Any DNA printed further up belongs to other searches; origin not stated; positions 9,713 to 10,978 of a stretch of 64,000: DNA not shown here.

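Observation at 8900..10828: Tandem paralogous BNR/Asp-box beta-propeller proteins inside a biosynthetic sugar operon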

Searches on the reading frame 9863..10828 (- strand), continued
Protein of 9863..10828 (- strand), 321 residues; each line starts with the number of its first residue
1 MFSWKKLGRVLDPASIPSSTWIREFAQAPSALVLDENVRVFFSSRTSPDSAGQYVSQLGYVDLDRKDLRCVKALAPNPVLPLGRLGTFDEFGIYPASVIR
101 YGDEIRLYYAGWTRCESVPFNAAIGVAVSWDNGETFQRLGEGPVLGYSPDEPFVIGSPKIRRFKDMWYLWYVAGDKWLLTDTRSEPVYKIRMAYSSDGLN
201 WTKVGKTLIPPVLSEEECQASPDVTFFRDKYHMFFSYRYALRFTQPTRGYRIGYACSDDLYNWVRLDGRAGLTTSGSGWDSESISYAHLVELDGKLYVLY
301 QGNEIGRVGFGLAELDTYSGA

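Call 42: search_protein_families(library=pfam, proteins=[L006:13223-14158:+, L004:13239-14324:+, L007:14430-16898:-, L027:5182-6927:-, L027:10978-12084:+, L027:9202-9996:+], max_evalue=0.001)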
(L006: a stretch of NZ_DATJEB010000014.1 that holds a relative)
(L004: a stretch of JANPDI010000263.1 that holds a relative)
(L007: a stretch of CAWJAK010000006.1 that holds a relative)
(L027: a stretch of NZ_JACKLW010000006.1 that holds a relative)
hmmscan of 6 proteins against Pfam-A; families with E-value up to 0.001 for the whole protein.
L006:13223-14158:+ (311 aa): 2 families
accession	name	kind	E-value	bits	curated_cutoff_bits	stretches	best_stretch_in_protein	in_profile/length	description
PF00535.33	Glycos_transf_2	-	3.5e-25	89.3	23.3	1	9-124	1-115/168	Glycosyl transferase family 2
PF13641.12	Glyco_tranf_2_3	-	4.2e-06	27.4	27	1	6-105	1-103/230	Glycosyltransferase like family 2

L004:13239-14324:+ (361 aa): 1 family
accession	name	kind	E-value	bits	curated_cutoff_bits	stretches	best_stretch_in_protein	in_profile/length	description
PF13578.12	Methyltransf_24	-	2.8e-16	60.7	26.3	1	176-317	1-105/105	Methyltransferase domain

L007:14430-16898:- (822 aa): 29 families (the best 25 are shown)
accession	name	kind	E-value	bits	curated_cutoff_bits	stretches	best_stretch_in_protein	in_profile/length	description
PF00515.34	TPR_1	-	1.4e-55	183.4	27.8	6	310-343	1-34/34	Tetratricopeptide repeat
PF13844.12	Glyco_transf_41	-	1e-52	179.6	25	2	460-608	76-225/543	Glycosyl transferase family 41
PF07719.23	TPR_2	-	2e-52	171.4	27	5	277-308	2-33/34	Tetratricopeptide repeat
PF13414.12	TPR_11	-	5.8e-47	157.6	26.8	4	317-358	1-42/42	TPR repeat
PF14559.12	TPR_19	-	7.3e-41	138.8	25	7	30-88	4-62/68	Tetratricopeptide repeat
PF13181.12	TPR_8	-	7.5e-40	132.1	25.7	1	310-342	1-33/34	Tetratricopeptide repeat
PF13431.12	TPR_17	-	1.8e-39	131.1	24.4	2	299-329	2-32/34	Tetratricopeptide repeat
PF13428.12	TPR_14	-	1.1e-35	118.9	23.5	1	345-386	2-43/44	Tetratricopeptide repeat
PF13432.12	TPR_16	-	1.3e-35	121.9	32.7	4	315-377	2-64/65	Tetratricopeptide repeat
PF13424.12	TPR_12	-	3.1e-32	111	30.1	2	207-272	2-75/77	Tetratricopeptide repeat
PF13374.12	TPR_10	-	6.7e-25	86.8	27.5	1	310-339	2-31/42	Tetratricopeptide repeat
PF13176.12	TPR_7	-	1.2e-22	78.4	27.9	0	315-341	4-30/36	Tetratricopeptide repeat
PF13371.12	TPR_9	-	1.4e-19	70.3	35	2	316-381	1-66/73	Tetratricopeptide repeat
PF23914.1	TPR_CcmH_CycH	-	7e-18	65.4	42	2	299-407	39-150/158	Cytochrome c-type biogenesis protein H TPR domain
PF24575.1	TPR_Slam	-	3.1e-17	63.3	35.2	0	20-70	50-100/104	Surface lipoprotein assembly modifier, N-terminal TPR repeats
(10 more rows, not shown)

L027:5182-6927:- (581 aa): 2 families
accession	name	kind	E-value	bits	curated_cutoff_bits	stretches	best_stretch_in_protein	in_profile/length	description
PF00501.34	AMP-binding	-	5.9e-69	233.1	29.9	1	76-436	1-384/384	AMP-binding enzyme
PF13193.12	AMP-binding_C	-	3.4e-08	34.7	24.5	1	495-568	1-76/76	AMP-binding enzyme C-terminal domain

L027:10978-12084:+ (368 aa): 1 family
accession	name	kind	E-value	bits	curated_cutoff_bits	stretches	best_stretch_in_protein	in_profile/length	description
PF05050.19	Methyltransf_21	-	1.6e-12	48.3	22.7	1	193-354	1-171/173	Methyltransferase FkbM domain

L027:9202-9996:+ (264 aa): 3 families
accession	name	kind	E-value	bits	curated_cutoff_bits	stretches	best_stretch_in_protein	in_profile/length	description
PF00132.30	Hexapep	-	1.2e-14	53.7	27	2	139-171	4-36/36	Bacterial transferase hexapeptide (six repeats)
PF14602.12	Hexapep_2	-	2.5e-05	24.3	27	0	139-167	4-30/34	Hexapeptide repeat of succinyl-transferase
PF25084.1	LbH_EIF2B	-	0.00011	22.6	54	1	139-209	30-103/105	EIF2B subunit epsilon LbH domain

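Call 72: search_protein_representatives(alignment_id=A1)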
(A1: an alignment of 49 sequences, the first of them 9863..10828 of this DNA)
Query: 49 sequences, 320 profile positions. Proteins with E-value up to 0.001 (for the whole library): 7714; up to 1e-10: 3484; up to 1e-30: 963. The best 150 are listed.
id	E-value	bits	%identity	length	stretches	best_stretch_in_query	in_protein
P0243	3.1e-208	706.6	-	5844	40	39-303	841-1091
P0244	2.2e-152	523.1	-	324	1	1-317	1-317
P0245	1.9e-151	520.1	-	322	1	2-318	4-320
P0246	1.6e-134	464.4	-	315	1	1-314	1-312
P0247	2.3e-134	463.9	-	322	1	2-318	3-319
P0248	7.7e-128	442.5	-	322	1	2-317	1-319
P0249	8.5e-128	442.3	-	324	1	1-317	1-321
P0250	3.6e-126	437.0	-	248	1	73-318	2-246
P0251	5.9e-115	400.1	-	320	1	1-316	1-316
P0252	1.2e-111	389.3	-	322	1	1-316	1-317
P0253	3.9e-111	387.6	-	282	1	1-253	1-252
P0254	1.3e-107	376.0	-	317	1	2-316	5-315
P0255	4.1e-107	374.4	-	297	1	2-317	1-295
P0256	5.2e-103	360.9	-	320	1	2-317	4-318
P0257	3.2e-101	355.0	-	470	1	2-318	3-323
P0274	2.6e-91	322.5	-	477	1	2-318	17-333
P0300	1.4e-80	287.1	-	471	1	2-316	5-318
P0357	1.4e-69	251.1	-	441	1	2-292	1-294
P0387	9.9e-65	235.1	-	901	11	189-307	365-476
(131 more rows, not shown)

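Call 73: search_protein_families(library=pfam, proteins=[P0257, P0274, P0300, P0357, P0387], max_evalue=0.001)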
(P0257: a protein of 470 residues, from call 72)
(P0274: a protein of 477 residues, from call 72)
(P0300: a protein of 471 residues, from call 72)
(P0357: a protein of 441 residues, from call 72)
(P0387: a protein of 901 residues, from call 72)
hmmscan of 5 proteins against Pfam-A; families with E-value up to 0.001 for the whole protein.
P0257 (470 aa): 5 families
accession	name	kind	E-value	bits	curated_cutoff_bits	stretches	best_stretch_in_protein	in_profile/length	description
PF00583.31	Acetyltransf_1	-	1.6e-14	54.6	20.7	1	346-452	10-116/116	Acetyltransferase (GNAT) family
PF13673.13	Acetyltransf_10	-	2.6e-09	37.6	23.6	1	374-458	36-113/128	Acetyltransferase (GNAT) domain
PF13508.13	Acetyltransf_7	-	1.3e-08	35.5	27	1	374-454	8-84/84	Acetyltransferase (GNAT) domain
PF13302.13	Acetyltransf_3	-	7.2e-06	27.2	25.4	1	361-453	45-138/138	Acetyltransferase (GNAT) domain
PF00251.26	Glyco_hydro_32N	-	1.7e-05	25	22.1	0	163-244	17-91/307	Glycosyl hydrolases family 32 N-terminal domain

P0274 (477 aa): 2 families
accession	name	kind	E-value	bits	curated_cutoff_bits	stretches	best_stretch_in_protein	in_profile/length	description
PF00583.31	Acetyltransf_1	-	1e-09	39.1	20.7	1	376-460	29-116/116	Acetyltransferase (GNAT) family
PF13508.13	Acetyltransf_7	-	1.3e-08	35.5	27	1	388-461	11-83/84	Acetyltransferase (GNAT) domain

P0300 (471 aa): 3 families
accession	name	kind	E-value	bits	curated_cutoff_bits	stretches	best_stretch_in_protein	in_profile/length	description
PF00583.31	Acetyltransf_1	-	8e-13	49.1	20.7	1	362-454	24-116/116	Acetyltransferase (GNAT) family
PF13508.13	Acetyltransf_7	-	6.6e-07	30.1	27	1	384-455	16-83/84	Acetyltransferase (GNAT) domain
PF13673.13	Acetyltransf_10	-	2e-05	25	23.6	1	372-455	32-108/128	Acetyltransferase (GNAT) domain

P0357 (441 aa): 0 families

P0387 (901 aa): 1 family
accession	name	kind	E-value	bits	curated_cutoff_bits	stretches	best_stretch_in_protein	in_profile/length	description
PF04041.19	Glyco_hydro_130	-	1.3e-60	205.5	26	5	363-492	66-195/320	beta-1,4-mannooligosaccharide phosphorylase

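Call 76: get_annotated_region(hit=H18, flank=9000)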
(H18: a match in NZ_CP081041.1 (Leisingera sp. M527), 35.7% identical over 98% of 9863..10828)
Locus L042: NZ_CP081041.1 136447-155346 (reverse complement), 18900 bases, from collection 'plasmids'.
description: Leisingera sp. M527 plasmid unnamed4, complete sequence
organism: Leisingera sp. M527 (NCBI taxid 2867014)
taxonomy: Bacteria; Pseudomonadota; Alphaproteobacteria; Rhodobacterales; Roseobacteraceae; Leisingera; Leisingera sp. M527
host: -; source: -; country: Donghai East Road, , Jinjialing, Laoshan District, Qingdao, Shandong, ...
typing (MOB-suite, as given by PLSDB): non-mobilizable
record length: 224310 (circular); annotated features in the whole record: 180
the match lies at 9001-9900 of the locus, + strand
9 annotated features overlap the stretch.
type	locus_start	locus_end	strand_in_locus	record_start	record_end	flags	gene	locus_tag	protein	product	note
CDS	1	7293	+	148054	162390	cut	-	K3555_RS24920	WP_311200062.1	calcium-binding protein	-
CDS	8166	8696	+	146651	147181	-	-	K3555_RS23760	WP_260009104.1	hypothetical protein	-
CDS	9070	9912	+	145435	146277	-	-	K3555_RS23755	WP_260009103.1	hypothetical protein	-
CDS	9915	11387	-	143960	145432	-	-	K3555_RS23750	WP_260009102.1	hypothetical protein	-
CDS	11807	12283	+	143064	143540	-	-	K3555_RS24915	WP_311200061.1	transposase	GO:0006313 - DNA transposition [Evidence IEA]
CDS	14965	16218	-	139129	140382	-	-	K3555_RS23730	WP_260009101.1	aminotransferase class V-fold PLP-dependent enzyme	-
CDS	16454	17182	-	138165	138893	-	-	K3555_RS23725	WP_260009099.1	aspartate/glutamate racemase family protein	-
CDS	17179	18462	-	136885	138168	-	-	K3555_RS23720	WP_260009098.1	FAD-dependent oxidoreductase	-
CDS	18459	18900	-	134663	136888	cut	-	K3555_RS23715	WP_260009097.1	TRAP transporter permease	-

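Call 77: get_annotated_region(hit=H20, flank=9000)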
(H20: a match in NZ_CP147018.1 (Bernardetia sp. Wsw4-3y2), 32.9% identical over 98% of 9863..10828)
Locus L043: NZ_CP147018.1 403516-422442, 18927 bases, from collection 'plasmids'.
description: Bernardetia sp. Wsw4-3y2 plasmid plasmd1, complete sequence
organism: Bernardetia sp. Wsw4-3y2 (NCBI taxid 3127471)
taxonomy: Bacteria; Bacteroidota; Cytophagia; Cytophagales; Bernardetiaceae; Bernardetia; Bernardetia sp. Wsw4-3y2
host: -; source: Red alga,Red algae; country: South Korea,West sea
typing (MOB-suite, as given by PLSDB): non-mobilizable
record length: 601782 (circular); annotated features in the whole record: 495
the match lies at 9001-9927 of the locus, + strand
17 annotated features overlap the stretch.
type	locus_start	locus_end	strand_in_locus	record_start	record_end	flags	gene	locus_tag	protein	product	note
CDS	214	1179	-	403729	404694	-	-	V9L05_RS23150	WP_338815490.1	mevalonate kinase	-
CDS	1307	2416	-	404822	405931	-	-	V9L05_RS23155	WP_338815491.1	diphosphomevalonate decarboxylase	-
CDS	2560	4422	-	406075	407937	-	-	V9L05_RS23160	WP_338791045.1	ABC transporter ATP-binding protein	-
CDS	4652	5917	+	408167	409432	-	-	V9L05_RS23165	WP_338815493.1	ABC transporter ATP-binding protein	-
CDS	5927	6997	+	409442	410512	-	-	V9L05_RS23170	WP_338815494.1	DegT/DnrJ/EryC1/StrS family aminotransferase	-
CDS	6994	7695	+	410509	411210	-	-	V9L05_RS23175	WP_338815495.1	WbqC family protein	-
CDS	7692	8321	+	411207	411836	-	-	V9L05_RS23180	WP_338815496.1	class I SAM-dependent methyltransferase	-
CDS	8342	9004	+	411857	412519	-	-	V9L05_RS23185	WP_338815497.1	acetyltransferase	-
CDS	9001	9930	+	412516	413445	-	-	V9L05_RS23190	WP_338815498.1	hypothetical protein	-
CDS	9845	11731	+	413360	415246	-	-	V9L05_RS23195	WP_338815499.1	hypothetical protein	-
CDS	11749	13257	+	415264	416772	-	-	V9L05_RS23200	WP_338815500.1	glycosyltransferase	-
CDS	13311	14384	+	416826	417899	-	-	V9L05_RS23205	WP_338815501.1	glycosyltransferase family 2 protein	-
CDS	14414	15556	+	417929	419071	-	-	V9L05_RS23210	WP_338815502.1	glycosyltransferase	-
CDS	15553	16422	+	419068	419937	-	-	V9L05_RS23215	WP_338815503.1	NAD-dependent epimerase/dehydratase family protein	-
CDS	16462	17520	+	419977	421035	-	-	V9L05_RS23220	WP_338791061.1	glycosyltransferase family 2 protein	-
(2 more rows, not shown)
